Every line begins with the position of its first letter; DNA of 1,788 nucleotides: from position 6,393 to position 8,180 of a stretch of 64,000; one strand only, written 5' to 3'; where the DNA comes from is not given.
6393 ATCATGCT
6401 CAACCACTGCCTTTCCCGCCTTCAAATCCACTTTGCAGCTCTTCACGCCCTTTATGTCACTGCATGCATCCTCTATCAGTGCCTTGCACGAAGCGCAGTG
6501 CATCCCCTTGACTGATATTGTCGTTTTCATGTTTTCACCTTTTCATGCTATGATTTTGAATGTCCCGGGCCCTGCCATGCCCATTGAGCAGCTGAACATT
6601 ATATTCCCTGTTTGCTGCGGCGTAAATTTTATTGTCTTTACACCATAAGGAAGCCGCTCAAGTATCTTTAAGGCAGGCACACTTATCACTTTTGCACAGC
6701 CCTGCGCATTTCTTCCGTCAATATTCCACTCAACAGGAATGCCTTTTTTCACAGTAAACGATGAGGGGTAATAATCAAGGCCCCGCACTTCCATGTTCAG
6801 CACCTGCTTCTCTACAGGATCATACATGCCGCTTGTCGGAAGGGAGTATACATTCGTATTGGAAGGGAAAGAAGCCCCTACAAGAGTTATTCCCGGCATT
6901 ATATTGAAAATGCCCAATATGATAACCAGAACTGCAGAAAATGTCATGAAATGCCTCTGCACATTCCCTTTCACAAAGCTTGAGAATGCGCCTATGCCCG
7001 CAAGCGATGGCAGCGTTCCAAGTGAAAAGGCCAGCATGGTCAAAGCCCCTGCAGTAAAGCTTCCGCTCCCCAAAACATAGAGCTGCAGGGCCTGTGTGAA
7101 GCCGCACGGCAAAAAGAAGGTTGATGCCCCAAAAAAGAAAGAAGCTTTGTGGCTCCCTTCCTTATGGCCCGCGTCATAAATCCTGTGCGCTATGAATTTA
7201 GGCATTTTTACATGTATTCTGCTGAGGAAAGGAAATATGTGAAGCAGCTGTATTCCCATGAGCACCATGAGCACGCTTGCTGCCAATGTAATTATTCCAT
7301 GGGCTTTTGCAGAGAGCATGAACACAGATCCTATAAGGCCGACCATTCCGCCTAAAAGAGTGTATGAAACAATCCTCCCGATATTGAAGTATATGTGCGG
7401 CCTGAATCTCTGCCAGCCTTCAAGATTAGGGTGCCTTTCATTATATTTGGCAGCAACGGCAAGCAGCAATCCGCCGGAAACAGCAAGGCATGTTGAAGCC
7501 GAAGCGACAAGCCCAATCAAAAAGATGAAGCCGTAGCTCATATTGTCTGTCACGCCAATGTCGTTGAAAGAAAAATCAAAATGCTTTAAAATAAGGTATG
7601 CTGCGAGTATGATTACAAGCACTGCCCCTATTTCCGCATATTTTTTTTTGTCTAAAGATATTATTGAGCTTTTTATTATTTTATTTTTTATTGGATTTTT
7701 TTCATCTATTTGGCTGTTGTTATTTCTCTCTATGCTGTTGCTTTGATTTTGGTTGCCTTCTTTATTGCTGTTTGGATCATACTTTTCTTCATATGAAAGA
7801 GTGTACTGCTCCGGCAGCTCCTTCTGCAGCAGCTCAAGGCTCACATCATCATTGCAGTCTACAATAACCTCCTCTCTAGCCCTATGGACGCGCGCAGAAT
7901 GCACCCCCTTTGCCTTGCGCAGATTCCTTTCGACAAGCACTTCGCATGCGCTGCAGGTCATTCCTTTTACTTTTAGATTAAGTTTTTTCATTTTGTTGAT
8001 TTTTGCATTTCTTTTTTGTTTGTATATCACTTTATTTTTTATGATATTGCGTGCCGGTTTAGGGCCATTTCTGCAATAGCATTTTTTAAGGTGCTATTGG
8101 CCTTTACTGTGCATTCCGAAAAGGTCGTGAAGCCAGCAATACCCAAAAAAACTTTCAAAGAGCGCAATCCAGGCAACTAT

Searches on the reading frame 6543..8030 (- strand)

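Call 86: search_protein_families(library=pfam, proteins=[window:6543-8030:-], max_evalue=0.0001)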
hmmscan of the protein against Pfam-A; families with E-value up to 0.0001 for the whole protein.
window:6543-8030:- (495 aa): 3 families
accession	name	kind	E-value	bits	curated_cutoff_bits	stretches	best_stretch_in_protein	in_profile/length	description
PF13386.12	DsbD_2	-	2.4e-39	135.8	24.9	1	169-374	2-198/199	Cytochrome C biogenesis protein transmembrane region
PF00403.32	HMA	-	7.2e-07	29.9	24.8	1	19-70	2-54/62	Heavy-metal-associated domain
PF13473.12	Cupredoxin_1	-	2e-05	25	27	1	407-490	19-101/104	Cupredoxin-like domain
